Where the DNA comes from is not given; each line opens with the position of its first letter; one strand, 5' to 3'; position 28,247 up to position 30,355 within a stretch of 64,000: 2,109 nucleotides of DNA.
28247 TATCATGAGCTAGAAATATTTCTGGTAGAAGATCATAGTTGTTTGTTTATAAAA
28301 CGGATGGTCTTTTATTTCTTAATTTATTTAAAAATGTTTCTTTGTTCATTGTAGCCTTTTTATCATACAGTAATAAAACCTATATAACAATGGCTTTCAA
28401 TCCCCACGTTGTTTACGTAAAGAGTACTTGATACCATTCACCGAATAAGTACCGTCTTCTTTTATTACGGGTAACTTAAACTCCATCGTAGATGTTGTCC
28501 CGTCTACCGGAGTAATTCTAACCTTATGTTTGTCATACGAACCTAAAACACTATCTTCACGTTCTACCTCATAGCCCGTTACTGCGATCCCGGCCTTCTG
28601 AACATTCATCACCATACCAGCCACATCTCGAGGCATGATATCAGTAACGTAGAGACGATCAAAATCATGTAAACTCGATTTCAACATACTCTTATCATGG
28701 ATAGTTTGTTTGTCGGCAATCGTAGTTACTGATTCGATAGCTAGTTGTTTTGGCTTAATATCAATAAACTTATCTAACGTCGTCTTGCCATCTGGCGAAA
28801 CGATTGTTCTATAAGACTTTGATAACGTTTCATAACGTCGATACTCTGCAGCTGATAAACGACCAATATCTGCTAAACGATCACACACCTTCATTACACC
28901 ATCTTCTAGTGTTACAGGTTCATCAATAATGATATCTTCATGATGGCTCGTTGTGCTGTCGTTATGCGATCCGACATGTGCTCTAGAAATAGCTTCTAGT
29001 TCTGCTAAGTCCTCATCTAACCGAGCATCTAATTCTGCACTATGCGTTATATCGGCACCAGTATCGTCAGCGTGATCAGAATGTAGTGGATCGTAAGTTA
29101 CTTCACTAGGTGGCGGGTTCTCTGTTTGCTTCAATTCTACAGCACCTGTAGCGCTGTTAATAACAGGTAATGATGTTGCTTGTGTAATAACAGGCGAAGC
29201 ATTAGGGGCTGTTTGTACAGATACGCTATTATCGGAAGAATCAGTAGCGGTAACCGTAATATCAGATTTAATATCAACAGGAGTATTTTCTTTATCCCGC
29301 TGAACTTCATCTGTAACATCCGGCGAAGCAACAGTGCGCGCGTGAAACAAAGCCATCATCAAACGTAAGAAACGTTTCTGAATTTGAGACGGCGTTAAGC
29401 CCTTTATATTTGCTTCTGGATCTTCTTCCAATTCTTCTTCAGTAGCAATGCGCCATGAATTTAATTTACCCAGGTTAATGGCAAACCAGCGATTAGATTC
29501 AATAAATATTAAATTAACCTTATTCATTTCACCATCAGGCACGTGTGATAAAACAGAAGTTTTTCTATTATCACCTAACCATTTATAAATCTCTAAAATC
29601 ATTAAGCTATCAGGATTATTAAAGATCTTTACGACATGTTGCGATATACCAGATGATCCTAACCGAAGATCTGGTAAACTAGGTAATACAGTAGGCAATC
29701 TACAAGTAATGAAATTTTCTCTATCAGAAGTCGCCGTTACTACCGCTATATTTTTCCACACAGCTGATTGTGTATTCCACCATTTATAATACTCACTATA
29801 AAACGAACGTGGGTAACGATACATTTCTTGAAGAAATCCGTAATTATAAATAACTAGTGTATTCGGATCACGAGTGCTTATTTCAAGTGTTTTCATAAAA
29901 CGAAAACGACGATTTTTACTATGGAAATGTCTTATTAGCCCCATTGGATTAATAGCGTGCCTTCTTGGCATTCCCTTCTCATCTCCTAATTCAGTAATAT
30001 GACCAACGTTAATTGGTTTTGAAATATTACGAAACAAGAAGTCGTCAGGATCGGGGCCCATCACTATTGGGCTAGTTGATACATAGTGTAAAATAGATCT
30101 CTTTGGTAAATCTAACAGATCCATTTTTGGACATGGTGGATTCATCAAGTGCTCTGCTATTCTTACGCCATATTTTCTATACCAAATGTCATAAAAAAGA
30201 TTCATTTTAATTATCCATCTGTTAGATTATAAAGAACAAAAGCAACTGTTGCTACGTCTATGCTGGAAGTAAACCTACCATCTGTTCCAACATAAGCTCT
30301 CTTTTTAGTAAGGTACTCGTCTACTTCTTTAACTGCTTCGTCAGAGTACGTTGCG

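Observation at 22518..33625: Virion RNA polymerase operon interrupted by four group I introns: six exons encode two subunits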

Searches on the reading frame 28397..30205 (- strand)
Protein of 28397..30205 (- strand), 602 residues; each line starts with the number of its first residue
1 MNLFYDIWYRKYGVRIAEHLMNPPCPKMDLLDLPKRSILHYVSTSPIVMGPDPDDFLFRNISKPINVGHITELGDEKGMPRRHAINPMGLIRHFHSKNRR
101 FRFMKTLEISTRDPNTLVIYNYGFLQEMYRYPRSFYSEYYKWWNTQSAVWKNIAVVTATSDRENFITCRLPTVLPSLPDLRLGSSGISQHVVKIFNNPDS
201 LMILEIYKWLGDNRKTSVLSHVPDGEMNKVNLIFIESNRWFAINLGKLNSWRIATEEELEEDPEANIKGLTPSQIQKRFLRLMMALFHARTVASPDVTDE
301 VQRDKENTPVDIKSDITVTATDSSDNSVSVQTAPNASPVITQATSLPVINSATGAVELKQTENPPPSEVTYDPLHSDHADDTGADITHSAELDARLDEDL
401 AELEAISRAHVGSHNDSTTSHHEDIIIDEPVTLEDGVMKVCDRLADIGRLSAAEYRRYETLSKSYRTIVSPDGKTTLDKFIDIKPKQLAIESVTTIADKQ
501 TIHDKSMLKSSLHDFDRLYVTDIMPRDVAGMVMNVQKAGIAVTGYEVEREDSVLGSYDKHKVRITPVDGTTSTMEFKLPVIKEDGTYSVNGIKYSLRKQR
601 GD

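Call 4: search_protein_families(library=pfam, proteins=[window:28397-30205:-], max_evalue=0.01)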
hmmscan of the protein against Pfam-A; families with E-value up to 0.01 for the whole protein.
window:28397-30205:- (602 aa): 0 families

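Call 5: search_protein_families(library=phrogs, proteins=[window:28397-30205:-], max_evalue=0.001)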
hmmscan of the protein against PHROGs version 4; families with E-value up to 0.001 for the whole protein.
window:28397-30205:- (602 aa): 1 family
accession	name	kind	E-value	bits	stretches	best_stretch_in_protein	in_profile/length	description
phrog_3148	-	DNA, RNA and nucleotide metabolism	7.5e-132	442.3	1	3-602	2-574/1424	RNA polymerase beta subunit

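Call 6: search_dna_similar(query=window:28397-30205:-, collection=phages, mode=protein, max_rows=25)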
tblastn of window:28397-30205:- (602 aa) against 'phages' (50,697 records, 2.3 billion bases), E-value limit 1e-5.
Records with a match: 286; places in all: 286; records where one place covers at least 80% of the query: 158.
Best place of each record, by identity: <60% 286.
By first word of the organism name: Pseudomonas 80; Erwinia 62; Salmonella 23; Serratia 21; Vibrio 21; Aeromonas 19; Klebsiella 16; Ralstonia 13; Burkholderia 4; Escherichia 4; and 14 more.
By host as written in the record: Erwinia amylovora 35; Pseudomonas aeruginosa 32; - 30; Erwinia amylovora ATCC 29780 19; Klebsiella pneumoniae 14; Aeromonas hydrophila 9; Pseudomonas aeruginosa PAO1 8; Ralstonia solanacearum 6; and 76 more.
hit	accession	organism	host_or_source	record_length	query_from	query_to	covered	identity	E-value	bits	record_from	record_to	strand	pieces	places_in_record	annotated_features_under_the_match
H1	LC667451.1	Burkholderia phage FLC9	Burkholderia glumae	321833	3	602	100%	37.8%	6e-133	435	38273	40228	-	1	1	hypothetical protein (x2)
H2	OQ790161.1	Xanthomonas phage RTH11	Xanthomonas sp.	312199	4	602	100%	36.5%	3e-109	366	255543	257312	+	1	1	RNA polymerase beta subunit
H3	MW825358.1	Xanthomonas phage vB_XciM_LucasX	Xanthomonas citri 306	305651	5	602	99%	35.7%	7e-107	359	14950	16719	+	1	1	hypothetical protein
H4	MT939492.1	Xanthomonas phage Xoo-sp14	Xanthomonas oryzae pv. oryzae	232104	3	602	100%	35.4%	4e-106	357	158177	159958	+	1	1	RNA polymerase beta subunit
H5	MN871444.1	Serratia phage KpGz_1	Klebsiella pneumoniae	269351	3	602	100%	30.6%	6e-88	304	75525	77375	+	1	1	record has no annotation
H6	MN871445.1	Serratia phage KpHz_2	Klebsiella pneumoniae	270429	3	602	100%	30.6%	1e-87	303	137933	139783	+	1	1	record has no annotation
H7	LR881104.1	Klebsiella phage vB_KvM-Eowyn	-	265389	3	602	100%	30.5%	1e-87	303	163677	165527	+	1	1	hypothetical protein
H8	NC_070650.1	Klebsiella phage vB_KvM-Eowyn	-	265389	3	602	100%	30.5%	1e-87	303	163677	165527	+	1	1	hypothetical protein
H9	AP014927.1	Ralstonia phage RSF1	Ralstonia solanacearum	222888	1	602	100%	30.3%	1e-76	271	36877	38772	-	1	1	putative RNA polymerase beta subunit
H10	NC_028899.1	Ralstonia phage RSF1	Ralstonia solanacearum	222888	1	602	100%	30.3%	1e-76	271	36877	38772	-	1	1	RNA polymerase beta subunit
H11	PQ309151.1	Ralstonia phage RsoM3USA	Ralstonia solanacearum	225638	1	602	100%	29.4%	2e-68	247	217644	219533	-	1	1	RNA polymerase beta subunit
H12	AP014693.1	Ralstonia phage RSL2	-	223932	1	602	100%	29.1%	9e-73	260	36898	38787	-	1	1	hypothetical protein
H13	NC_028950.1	Ralstonia phage RSL2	-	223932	1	602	100%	29.1%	9e-73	260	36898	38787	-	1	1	RNA polymerase beta subunit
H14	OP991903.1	Erwinia phage vB_Ea277G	Erwinia amylovora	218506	8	602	97%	29.6%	2e-42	252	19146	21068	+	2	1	hypothetical protein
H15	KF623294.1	Erwinia phage PhiEaH1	Erwinia amylovora B0.1960 (NCAIM, ...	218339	8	602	97%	29.6%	2e-42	252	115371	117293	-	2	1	RNA polymerase beta subunit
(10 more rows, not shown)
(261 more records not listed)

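Call 9: get_annotated_region(hit=H1, flank=7000)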
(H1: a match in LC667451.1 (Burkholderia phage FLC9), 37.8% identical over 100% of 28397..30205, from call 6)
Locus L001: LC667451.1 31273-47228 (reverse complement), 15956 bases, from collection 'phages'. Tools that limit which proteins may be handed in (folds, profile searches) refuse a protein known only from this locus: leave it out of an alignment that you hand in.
description: Burkholderia phage FLC9 DNA, complete genome.
organism: Burkholderia phage FLC9 (NCBI taxid 2906467)
taxonomy: Viruses; Duplodnaviria; Heunggongvirae; Uroviricota; Caudoviricetes
host: Burkholderia glumae; source: -; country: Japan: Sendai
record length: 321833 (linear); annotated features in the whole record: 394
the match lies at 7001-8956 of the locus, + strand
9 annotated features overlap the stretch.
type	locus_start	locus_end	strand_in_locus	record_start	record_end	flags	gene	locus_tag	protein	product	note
CDS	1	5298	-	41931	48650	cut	-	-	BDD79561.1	hypothetical protein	FLC9_gp42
CDS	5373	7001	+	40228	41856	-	-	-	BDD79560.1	hypothetical protein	FLC9_gp41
CDS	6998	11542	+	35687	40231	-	-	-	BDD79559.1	hypothetical protein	FLC9_gp40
CDS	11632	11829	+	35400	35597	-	-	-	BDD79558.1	hypothetical protein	FLC9_gp39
CDS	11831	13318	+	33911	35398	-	-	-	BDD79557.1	hypothetical protein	FLC9_gp38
CDS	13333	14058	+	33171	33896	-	-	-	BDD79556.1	hypothetical protein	FLC9_gp37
CDS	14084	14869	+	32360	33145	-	-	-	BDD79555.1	hypothetical protein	FLC9_gp36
CDS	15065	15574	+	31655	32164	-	-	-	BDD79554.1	hypothetical protein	FLC9_gp35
CDS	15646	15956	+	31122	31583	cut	-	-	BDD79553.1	hypothetical protein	FLC9_gp34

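Call 10: get_annotated_region(hit=H2, flank=7000)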
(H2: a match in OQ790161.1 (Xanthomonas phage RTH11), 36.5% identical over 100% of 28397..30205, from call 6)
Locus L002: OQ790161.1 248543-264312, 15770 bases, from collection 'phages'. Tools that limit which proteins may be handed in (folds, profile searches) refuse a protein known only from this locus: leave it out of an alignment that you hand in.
description: Xanthomonas phage RTH11, complete genome.
organism: Xanthomonas phage RTH11 (NCBI taxid 3044021)
taxonomy: Viruses; Duplodnaviria; Heunggongvirae; Uroviricota; Caudoviricetes
host: Xanthomonas sp.; source: Ditch water; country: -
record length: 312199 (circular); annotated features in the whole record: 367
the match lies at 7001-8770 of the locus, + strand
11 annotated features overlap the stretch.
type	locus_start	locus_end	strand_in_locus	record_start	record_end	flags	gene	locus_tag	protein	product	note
CDS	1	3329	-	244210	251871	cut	-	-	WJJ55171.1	hypothetical protein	-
CDS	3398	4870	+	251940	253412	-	-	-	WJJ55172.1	RNA polymerase beta subunit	-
CDS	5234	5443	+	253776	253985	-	-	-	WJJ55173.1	hypothetical protein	-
CDS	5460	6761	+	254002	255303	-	-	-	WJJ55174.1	hypothetical protein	-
CDS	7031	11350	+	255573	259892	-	-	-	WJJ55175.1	RNA polymerase beta subunit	-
CDS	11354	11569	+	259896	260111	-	-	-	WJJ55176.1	hypothetical protein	-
CDS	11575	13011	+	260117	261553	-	-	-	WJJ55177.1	hypothetical protein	-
CDS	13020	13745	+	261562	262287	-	-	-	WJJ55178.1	virion structural protein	-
CDS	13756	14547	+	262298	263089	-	-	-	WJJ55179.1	head maturation protease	-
CDS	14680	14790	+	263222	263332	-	-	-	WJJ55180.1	hypothetical protein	-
CDS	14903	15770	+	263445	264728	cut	-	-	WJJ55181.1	AAA family ATPase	-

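Call 11: get_annotated_region(hit=H4, flank=7000)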
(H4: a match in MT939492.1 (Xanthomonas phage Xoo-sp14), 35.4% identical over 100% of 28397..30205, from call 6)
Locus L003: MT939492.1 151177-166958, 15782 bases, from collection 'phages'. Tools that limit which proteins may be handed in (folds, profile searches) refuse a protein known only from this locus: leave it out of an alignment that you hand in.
description: Xanthomonas phage Xoo-sp14, complete genome.
organism: Xanthomonas phage Xoo-sp14 (NCBI taxid 2769337)
taxonomy: Viruses; Duplodnaviria; Heunggongvirae; Uroviricota; Caudoviricetes
host: Xanthomonas oryzae pv. oryzae; source: soil; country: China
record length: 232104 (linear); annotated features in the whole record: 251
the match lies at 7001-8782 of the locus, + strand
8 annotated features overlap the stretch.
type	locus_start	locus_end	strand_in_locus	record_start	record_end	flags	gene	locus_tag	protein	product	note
CDS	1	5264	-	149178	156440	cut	-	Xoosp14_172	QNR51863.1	hypothetical protein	-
CDS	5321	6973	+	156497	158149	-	-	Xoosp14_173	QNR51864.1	hypothetical protein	-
CDS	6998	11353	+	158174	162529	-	-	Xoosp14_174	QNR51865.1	RNA polymerase beta subunit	-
CDS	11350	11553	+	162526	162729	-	-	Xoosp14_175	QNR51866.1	hypothetical protein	-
CDS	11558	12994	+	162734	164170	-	-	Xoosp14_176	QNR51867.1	hypothetical protein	-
CDS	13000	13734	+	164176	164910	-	-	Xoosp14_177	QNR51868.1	hypothetical protein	-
CDS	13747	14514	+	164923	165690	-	-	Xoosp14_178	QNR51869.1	hypothetical protein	-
CDS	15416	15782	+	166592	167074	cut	-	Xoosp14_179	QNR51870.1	hypothetical protein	-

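Call 12: get_annotated_region(hit=H7, flank=7000)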
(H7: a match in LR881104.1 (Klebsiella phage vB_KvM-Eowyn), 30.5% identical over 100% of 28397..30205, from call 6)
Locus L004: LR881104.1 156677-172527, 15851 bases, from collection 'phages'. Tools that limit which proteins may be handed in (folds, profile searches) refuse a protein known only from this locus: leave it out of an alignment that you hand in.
description: Klebsiella phage vB_KvM-Eowyn genome assembly, chromosome: 1.
organism: Klebsiella phage vB_KvM-Eowyn (NCBI taxid 2762819)
taxonomy: Viruses; Duplodnaviria; Heunggongvirae; Uroviricota; Caudoviricetes; Eowynvirus; Eowynvirus eowyn
host: -; source: -; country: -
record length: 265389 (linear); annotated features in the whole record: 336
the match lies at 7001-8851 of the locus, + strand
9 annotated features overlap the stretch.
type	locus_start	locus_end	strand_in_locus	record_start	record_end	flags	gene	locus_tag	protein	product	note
CDS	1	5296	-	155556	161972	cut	-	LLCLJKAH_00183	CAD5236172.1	hypothetical protein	label:LLCLJKAH_00183; ORF181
CDS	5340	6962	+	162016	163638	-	-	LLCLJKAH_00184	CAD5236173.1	putative DNA-directed RNA polymerase betasubunit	label:LLCLJKAH_00184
CDS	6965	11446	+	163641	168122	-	-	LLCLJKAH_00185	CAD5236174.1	hypothetical protein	label:LLCLJKAH_00185; ORF178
CDS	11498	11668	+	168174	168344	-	-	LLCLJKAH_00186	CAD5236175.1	hypothetical protein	label:LLCLJKAH_00186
CDS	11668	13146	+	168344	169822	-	-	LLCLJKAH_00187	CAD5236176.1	hypothetical protein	label:LLCLJKAH_00187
CDS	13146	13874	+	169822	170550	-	-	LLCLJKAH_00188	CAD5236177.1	hypothetical protein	label:LLCLJKAH_00188; ORF176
CDS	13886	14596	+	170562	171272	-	-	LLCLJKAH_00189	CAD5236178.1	hypothetical protein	label:LLCLJKAH_00189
CDS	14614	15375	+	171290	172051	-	-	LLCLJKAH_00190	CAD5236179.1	virion structural protein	label:LLCLJKAH_00190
CDS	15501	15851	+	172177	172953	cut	-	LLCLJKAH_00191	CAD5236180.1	hypothetical protein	label:LLCLJKAH_00191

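Call 13: get_annotated_region(hit=H10, flank=7000)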
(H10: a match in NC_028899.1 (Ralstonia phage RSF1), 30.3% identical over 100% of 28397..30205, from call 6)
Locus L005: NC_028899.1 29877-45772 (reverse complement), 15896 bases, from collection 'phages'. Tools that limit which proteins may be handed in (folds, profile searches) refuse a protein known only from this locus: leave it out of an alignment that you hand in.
description: Ralstonia phage RSF1 DNA, complete genome.
organism: Ralstonia phage RSF1 (NCBI taxid 1689679)
taxonomy: Viruses; Duplodnaviria; Heunggongvirae; Uroviricota; Caudoviricetes; Chiangmaivirus; Chiangmaivirus RSF1
host: Ralstonia solanacearum; source: -; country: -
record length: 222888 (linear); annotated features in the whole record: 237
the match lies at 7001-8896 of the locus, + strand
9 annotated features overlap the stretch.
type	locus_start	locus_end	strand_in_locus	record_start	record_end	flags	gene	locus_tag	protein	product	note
CDS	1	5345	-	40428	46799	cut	-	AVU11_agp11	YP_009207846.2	tail fiber protein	ORF042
CDS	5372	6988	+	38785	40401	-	-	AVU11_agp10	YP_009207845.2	RNA polymerase beta subunit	ORF041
CDS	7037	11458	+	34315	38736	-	-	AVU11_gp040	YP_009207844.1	RNA polymerase beta subunit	ORF040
CDS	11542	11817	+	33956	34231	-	-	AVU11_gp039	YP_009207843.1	hypothetical protein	ORF039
CDS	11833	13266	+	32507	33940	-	-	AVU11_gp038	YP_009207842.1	hypothetical protein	ORF038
CDS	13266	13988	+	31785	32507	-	-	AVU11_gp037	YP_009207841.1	virion structural protein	ORF037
CDS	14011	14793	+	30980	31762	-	-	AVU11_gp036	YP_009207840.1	head maturation protease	ORF036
CDS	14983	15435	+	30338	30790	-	-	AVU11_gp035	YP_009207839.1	hypothetical protein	ORF035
CDS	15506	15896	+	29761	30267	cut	-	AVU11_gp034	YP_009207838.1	hypothetical protein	ORF034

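Call 20: search_solved_structures(query=A1, max_evalue=1)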
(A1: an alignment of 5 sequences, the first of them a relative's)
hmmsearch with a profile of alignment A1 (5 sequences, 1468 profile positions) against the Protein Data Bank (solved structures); distinct sequences matched with E-value up to 1: 14.
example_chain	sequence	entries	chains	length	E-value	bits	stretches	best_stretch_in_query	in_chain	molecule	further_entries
1iw7_C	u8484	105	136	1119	3.2e-06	28.2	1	1077-1200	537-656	RNA polymerase beta subunit | DNA-directed RNA polymerase beta chain | DNA-directed RNA polymerase subunit beta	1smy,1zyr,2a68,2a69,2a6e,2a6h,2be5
1ynj_C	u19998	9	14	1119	3.6e-06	28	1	1078-1200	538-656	DNA-directed RNA polymerase beta chain | DNA-directed RNA polymerase subunit beta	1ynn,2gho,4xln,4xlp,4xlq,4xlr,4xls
1hqm_C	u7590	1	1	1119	3.6e-06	28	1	1078-1200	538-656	DNA-directed RNA polymerase subunit beta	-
1l9u_C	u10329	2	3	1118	1.2e-05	26.3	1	1078-1200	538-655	RNA POLYMERASE, BETA SUBUNIT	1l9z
1i6v_C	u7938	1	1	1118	1.2e-05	26.3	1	1078-1200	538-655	DNA-DIRECTED RNA POLYMERASE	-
8i23_C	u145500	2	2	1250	0.062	14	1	1078-1200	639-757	DNA-directed RNA polymerase subunit beta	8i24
8dy7_C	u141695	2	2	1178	0.37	11.4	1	1088-1199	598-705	DNA-directed RNA polymerase subunit beta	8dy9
8r5o_C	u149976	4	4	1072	0.54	10.8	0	1383-1438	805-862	DNA-directed RNA polymerase subunit beta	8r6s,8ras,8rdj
9epc_C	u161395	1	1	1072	0.54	10.8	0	1383-1438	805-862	RpoB, subunit beta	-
8qma_A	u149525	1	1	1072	0.55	10.8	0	1383-1438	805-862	DNA-directed RNA polymerase subunit beta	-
5tw1_C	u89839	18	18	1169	0.58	10.7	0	1118-1199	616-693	DNA-directed RNA polymerase subunit beta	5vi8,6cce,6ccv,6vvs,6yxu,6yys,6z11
5vi5_C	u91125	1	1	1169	0.58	10.7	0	1118-1199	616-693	DNA-directed RNA polymerase subunit beta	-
6dcf_C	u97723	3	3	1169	0.59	10.7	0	1118-1199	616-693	DNA-directed RNA polymerase subunit beta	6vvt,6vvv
6eyd_C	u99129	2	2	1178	0.59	10.7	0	1118-1199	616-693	DNA-directed RNA polymerase subunit beta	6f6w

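Call 21: search_solved_structures(query=A2, max_evalue=1)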
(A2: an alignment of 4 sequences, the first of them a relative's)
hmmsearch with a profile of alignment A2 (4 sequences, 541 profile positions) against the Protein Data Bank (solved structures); distinct sequences matched with E-value up to 1: 79 (the best 60 are shown).
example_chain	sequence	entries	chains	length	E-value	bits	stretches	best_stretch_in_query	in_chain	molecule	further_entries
7s01_d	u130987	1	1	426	3.1e-10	42.1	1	37-255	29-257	DNA-directed RNA polymerase beta' subunit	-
7s00_d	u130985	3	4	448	4.8e-10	41.5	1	37-255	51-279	DNA-directed RNA polymerase beta' subunit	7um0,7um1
8xzv_C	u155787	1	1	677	8.6e-05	24.2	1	159-204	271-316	DNA-directed RNA polymerase subunit beta'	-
8qma_T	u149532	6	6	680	0.0003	22.4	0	159-205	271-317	DNA-directed RNA polymerase subunit beta'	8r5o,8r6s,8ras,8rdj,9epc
8w9z_C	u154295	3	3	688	0.00036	22.1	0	159-205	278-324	DNA-directed RNA polymerase subunit gamma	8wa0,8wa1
8dkc_D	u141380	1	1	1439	0.0017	19.9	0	155-223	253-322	DNA-directed RNA polymerase subunit beta'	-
8dy7_D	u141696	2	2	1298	0.0022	19.5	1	154-222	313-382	DNA-directed RNA polymerase subunit beta'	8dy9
5uh5_D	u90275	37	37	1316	0.0027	19.2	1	155-222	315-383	DNA-directed RNA polymerase subunit beta'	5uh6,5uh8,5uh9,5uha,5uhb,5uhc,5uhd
5zx2_D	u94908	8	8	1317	0.0027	19.2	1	155-222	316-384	DNA-directed RNA polymerase subunit beta'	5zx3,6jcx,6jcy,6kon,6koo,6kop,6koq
10mi_D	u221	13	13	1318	0.0027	19.2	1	155-222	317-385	DNA-directed RNA polymerase subunit beta'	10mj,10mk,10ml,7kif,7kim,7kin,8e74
7q4u_D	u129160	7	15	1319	0.0027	19.2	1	155-222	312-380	DNA-directed RNA polymerase subunit beta'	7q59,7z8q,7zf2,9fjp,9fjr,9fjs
7pp4_d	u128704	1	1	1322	0.0027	19.2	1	155-222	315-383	DNA-directed RNA polymerase subunit beta'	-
6bzo_D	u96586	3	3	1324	0.0027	19.2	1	155-222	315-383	DNA-directed RNA polymerase subunit beta'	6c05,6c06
6c04_D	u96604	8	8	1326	0.0028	19.2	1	155-222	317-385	DNA-directed RNA polymerase subunit beta'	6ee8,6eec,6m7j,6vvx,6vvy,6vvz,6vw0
9m9d_D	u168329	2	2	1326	0.0028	19.2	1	155-222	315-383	DNA-directed RNA polymerase subunit beta'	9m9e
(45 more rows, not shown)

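Call 26: search_dna_similar(query=L001:6998-11539:+, collection=phages, mode=protein, max_rows=60, rows=spread)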
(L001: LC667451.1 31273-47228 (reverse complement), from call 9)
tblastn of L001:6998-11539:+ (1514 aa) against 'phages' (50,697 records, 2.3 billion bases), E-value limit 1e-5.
Records with a match: 313; places in all: 314; records where one place covers at least 80% of the query: 207.
Best place of each record, by identity: >=99% 1; <60% 312.
By first word of the organism name: Pseudomonas 80; Erwinia 62; Salmonella 23; Vibrio 23; Serratia 21; Aeromonas 19; Klebsiella 16; Ralstonia 13; Staphylococcus 10; Bacillus 9; and 18 more.
By host as written in the record: Erwinia amylovora 35; Pseudomonas aeruginosa 32; - 30; Erwinia amylovora ATCC 29780 19; Klebsiella pneumoniae 14; Aeromonas hydrophila 9; Pseudomonas aeruginosa PAO1 8; Staphylococcus aureus 7; and 87 more.
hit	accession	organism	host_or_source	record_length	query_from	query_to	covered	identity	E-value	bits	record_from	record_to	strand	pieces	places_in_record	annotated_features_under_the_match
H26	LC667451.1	Burkholderia phage FLC9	Burkholderia glumae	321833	1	1514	100%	100.0%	0e+0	2983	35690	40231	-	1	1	hypothetical protein (x2)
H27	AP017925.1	Ralstonia phage RP31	Ralstonia solanacearum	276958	1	1513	100%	43.1%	0e+0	1179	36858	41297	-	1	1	putative RNA polymerase beta subunit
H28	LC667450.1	Burkholderia phage FLC8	Burkholderia glumae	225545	2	1514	100%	37.8%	0e+0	965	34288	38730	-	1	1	hypothetical protein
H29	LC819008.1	Ralstonia phage FLC4-4C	Ralstonia pseudosolanacearum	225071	2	1514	100%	37.7%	0e+0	964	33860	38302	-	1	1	putative RNA polymerase beta subunit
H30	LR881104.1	Klebsiella phage vB_KvM-Eowyn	-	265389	2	1513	100%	37.3%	0e+0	927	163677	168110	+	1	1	hypothetical protein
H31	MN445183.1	Salmonella phage vB_SalM_SA002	Salmonella enterica subsp. enterica ...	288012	1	1509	100%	36.3%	0e+0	868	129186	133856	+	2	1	putative RNA polymerase, beta subunit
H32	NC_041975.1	Erwinia phage vB_EamM_Special G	Erwinia amylovora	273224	1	1513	100%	36.2%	0e+0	889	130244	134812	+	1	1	166: RNA polymerase beta subunit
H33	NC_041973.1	Erwinia phage vB_EamM_RAY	Erwinia amylovora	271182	1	1513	100%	36.2%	0e+0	889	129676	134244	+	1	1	RNA polymerase beta subunit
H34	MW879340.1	Erwinia phage pEa_SNUABM_48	Erwinia amylovora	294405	1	1514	100%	35.5%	0e+0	852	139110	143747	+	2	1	hypothetical protein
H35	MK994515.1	Serratia phage Moabite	Serratia marcescens D1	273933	2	1512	100%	33.7%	0e+0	720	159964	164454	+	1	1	virion-associated DNA-directed RNA polymerase subunit beta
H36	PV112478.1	Klebsiella phage LPKP23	Klebsiella pneumoniae LKP303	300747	2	1512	100%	33.3%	0e+0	685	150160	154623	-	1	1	DNA-directed RNA polymerase subunit beta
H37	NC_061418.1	Klebsiella phage KpLz-2_45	Klebsiella pneumoniae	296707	2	1512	100%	33.3%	0e+0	685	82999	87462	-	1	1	RNA polymerase beta subunit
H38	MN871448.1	Serratia phage KpSz_1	Klebsiella pneumoniae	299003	2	1512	100%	33.2%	0e+0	683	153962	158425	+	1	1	record has no annotation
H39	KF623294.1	Erwinia phage PhiEaH1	Erwinia amylovora B0.1960 (NCAIM, ...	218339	6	1514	100%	33.1%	0e+0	731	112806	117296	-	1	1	RNA polymerase beta subunit | hypothetical protein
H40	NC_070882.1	Pseudomonas phage vB_PaeM_PS119XW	-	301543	5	1513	90%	36.7%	0e+0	838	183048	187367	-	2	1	hypothetical protein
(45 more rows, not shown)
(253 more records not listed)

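Call 30: find_related_loci(query=window:28400-30205:-, collection=viral_contigs, flank=10000)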
Query window:28400-30205:- (602 aa) in viral_contigs; peptide patterns used: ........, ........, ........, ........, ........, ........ (x = any residue, [..] = any of these).
3 stretches matched a pattern, but none encodes a relative of the query by tblastn (E <= 1e-3).

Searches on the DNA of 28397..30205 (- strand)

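Call 42: search_rna_families(sources=[L002, L006, L008, L009, L010, L011, L012], threshold=gathering)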
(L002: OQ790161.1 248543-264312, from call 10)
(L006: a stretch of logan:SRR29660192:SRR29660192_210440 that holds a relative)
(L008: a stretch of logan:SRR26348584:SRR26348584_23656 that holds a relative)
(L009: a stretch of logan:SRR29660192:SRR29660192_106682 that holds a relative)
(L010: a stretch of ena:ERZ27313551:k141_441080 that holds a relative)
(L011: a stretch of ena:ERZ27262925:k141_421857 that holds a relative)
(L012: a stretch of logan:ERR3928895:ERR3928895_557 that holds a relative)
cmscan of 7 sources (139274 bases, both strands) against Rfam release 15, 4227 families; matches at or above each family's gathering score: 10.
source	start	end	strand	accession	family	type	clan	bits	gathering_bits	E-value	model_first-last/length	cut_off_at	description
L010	11543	11827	+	RF00028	Intron_gpI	Intron;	-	92.4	50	4.2e-22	1-253/253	no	Group I catalytic intron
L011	9659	9962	+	RF00028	Intron_gpI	Intron;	-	91.7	50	6.9e-22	1-253/253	no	Group I catalytic intron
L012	9654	9961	+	RF00028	Intron_gpI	Intron;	-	89.4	50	3.5e-21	1-253/253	no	Group I catalytic intron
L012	12163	12485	+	RF00028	Intron_gpI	Intron;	-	85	50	7.4e-20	1-253/253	no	Group I catalytic intron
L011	12160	12511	+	RF00028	Intron_gpI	Intron;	-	76.9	50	2e-17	1-253/253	no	Group I catalytic intron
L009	12585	12861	+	RF00028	Intron_gpI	Intron;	-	73.8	50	1.6e-16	1-253/253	no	Group I catalytic intron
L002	4876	5199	+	RF00028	Intron_gpI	Intron;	-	68.9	50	4.7e-15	1-253/253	no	Group I catalytic intron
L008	12800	13197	+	RF00028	Intron_gpI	Intron;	-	67.7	50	1.1e-14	1-253/253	no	Group I catalytic intron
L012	5922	6222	+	RF00028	Intron_gpI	Intron;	-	64.8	50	8.1e-14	1-253/253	no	Group I catalytic intron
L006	15962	16275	+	RF00028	Intron_gpI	Intron;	-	58.6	50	6e-12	1-253/253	no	Group I catalytic intron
